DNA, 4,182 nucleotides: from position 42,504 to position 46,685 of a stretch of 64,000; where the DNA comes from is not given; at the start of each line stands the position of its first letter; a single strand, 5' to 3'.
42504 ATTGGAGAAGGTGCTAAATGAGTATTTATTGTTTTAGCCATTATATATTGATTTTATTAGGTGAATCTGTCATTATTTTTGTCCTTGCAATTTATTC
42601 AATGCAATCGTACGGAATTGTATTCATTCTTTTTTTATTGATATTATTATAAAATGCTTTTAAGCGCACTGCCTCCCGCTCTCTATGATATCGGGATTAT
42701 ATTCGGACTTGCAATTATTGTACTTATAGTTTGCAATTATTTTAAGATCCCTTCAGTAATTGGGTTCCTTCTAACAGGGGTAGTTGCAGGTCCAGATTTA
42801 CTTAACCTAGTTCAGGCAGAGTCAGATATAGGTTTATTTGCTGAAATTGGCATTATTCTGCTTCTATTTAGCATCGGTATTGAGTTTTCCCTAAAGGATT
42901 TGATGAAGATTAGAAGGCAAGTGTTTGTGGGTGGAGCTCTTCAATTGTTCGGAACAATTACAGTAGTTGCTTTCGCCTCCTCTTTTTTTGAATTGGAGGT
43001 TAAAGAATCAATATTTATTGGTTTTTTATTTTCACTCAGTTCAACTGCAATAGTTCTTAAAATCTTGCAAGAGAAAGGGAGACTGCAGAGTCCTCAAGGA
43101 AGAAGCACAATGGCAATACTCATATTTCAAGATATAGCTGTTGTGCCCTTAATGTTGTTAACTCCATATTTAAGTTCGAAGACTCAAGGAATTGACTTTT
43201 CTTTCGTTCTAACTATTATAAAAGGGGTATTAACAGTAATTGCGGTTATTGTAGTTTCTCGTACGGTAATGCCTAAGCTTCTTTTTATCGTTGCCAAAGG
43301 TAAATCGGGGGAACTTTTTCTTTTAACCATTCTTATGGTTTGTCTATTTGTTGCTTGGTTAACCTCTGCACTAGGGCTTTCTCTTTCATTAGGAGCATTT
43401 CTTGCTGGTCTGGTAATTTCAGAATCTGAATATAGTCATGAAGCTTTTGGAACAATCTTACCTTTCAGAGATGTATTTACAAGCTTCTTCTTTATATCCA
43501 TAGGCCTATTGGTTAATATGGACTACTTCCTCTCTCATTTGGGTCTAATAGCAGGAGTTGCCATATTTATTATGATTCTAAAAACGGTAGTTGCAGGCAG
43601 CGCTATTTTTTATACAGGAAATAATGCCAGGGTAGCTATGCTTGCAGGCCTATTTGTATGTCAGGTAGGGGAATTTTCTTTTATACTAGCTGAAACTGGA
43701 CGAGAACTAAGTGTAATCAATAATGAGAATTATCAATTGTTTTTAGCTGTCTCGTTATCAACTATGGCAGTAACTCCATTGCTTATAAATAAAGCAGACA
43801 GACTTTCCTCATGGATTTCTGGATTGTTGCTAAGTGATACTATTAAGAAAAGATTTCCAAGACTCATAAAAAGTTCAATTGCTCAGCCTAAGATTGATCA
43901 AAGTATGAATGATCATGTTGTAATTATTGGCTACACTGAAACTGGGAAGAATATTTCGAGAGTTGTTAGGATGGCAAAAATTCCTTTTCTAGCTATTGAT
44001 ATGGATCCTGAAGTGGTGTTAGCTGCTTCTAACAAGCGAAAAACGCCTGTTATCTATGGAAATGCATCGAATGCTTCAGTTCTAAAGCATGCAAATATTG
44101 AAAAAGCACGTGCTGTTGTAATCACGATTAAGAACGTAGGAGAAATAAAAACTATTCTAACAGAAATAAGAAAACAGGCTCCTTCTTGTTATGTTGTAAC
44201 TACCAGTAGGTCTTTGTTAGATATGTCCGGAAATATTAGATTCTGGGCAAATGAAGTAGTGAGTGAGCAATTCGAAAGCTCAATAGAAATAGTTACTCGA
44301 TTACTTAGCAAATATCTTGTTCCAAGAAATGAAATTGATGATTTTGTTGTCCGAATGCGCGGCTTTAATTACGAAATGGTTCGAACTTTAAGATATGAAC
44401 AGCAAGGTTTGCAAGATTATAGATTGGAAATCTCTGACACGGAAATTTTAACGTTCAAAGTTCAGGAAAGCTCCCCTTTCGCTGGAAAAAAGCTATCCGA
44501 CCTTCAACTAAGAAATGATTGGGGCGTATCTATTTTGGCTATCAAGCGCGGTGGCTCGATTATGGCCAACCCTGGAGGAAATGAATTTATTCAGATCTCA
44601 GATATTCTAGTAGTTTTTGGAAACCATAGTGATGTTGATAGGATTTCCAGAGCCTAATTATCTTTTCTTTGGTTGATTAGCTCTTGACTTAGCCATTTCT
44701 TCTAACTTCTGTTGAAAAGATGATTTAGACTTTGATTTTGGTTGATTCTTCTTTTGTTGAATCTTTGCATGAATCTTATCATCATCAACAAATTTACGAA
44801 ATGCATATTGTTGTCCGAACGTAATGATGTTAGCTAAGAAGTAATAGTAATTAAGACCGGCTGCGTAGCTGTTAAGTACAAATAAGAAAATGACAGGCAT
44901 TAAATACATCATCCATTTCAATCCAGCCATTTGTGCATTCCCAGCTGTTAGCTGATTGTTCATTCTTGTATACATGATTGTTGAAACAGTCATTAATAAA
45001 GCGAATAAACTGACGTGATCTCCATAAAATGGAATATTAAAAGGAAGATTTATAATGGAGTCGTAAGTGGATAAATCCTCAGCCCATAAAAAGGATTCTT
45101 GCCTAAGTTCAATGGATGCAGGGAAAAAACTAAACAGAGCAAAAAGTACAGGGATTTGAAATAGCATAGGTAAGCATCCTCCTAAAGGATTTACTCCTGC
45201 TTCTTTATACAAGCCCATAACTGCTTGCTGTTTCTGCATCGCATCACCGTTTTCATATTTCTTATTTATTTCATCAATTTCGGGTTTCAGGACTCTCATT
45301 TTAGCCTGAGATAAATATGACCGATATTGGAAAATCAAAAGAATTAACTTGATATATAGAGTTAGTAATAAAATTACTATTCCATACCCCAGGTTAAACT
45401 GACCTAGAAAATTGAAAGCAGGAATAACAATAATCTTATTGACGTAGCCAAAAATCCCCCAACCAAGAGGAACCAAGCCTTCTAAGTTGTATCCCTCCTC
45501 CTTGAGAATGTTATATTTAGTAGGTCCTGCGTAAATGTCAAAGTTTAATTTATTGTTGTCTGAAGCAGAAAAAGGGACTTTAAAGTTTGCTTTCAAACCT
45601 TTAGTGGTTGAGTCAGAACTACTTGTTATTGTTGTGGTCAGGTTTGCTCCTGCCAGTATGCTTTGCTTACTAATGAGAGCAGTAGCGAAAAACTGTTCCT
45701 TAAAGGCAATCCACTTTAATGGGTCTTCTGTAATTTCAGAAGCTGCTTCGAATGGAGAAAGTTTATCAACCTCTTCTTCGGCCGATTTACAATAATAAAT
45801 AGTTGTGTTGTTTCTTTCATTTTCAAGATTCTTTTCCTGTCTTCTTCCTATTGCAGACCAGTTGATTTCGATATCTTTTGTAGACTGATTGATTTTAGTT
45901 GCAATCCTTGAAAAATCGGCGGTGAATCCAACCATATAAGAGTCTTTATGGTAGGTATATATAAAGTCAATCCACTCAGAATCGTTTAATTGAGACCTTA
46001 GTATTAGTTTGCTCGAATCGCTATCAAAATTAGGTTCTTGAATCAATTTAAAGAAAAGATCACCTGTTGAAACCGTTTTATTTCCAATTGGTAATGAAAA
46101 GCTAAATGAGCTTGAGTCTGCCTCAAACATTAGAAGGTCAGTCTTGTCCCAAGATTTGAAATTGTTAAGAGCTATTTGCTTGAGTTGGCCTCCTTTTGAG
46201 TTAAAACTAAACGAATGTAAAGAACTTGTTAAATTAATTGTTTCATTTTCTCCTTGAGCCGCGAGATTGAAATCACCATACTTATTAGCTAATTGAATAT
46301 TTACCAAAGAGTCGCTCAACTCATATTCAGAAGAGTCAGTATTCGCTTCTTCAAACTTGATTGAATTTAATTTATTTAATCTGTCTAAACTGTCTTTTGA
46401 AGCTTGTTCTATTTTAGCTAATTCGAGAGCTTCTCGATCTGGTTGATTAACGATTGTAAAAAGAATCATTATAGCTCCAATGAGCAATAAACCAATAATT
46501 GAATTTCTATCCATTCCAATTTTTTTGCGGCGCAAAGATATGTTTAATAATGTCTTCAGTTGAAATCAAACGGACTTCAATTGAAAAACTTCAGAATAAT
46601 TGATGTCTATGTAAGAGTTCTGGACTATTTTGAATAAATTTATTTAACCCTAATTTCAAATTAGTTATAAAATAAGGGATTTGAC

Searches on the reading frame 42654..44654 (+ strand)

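Call 71: search_protein_families(library=pfam, proteins=[window:42654-44654:+], max_evalue=0.001)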
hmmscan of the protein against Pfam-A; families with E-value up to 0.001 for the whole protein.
window:42654-44654:+ (667 aa): 3 families
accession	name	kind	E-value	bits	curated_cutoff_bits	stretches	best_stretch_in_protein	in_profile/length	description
PF00999.27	Na_H_Exchanger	-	2.4e-57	195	26.2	1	19-377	3-373/375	Sodium/hydrogen exchanger, transmembrane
PF02254.24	TrkA_N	-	3.5e-16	60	23.8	1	422-520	1-98/116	TrkA-N domain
PF02080.26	TrkA_C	-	5.4e-13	49.1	27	1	600-666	3-68/71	TrkA-C domain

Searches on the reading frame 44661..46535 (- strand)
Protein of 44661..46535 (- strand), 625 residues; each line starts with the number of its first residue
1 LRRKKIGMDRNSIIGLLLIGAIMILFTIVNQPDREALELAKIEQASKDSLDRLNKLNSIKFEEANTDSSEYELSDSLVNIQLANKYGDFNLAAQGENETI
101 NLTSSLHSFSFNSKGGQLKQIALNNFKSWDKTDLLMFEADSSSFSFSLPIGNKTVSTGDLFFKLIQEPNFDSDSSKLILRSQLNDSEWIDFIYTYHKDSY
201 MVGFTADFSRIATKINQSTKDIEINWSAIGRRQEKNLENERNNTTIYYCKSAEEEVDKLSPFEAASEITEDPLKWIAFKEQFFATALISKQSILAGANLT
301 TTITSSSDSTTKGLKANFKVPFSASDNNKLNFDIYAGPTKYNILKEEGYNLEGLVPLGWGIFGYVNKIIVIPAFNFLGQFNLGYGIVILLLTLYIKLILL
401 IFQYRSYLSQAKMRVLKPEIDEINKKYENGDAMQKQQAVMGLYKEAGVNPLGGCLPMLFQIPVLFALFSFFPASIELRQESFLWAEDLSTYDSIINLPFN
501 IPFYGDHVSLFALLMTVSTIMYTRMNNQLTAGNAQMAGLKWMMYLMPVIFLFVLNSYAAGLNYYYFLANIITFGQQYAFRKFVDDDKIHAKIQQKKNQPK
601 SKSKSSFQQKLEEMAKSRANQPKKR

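Call 71: search_protein_families(library=pfam, proteins=[window:44661-46535:-], max_evalue=0.001)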
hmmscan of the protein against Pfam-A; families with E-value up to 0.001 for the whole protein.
window:44661-46535:- (625 aa): 2 families
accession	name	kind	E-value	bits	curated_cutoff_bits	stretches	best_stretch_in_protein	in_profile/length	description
PF02096.25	60KD_IMP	-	3.5e-51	173.8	35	1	384-580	1-162/163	60Kd inner membrane protein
PF14849.12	YidC_periplas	-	2e-17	64.5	24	1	100-360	2-273/283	YidC periplasmic domain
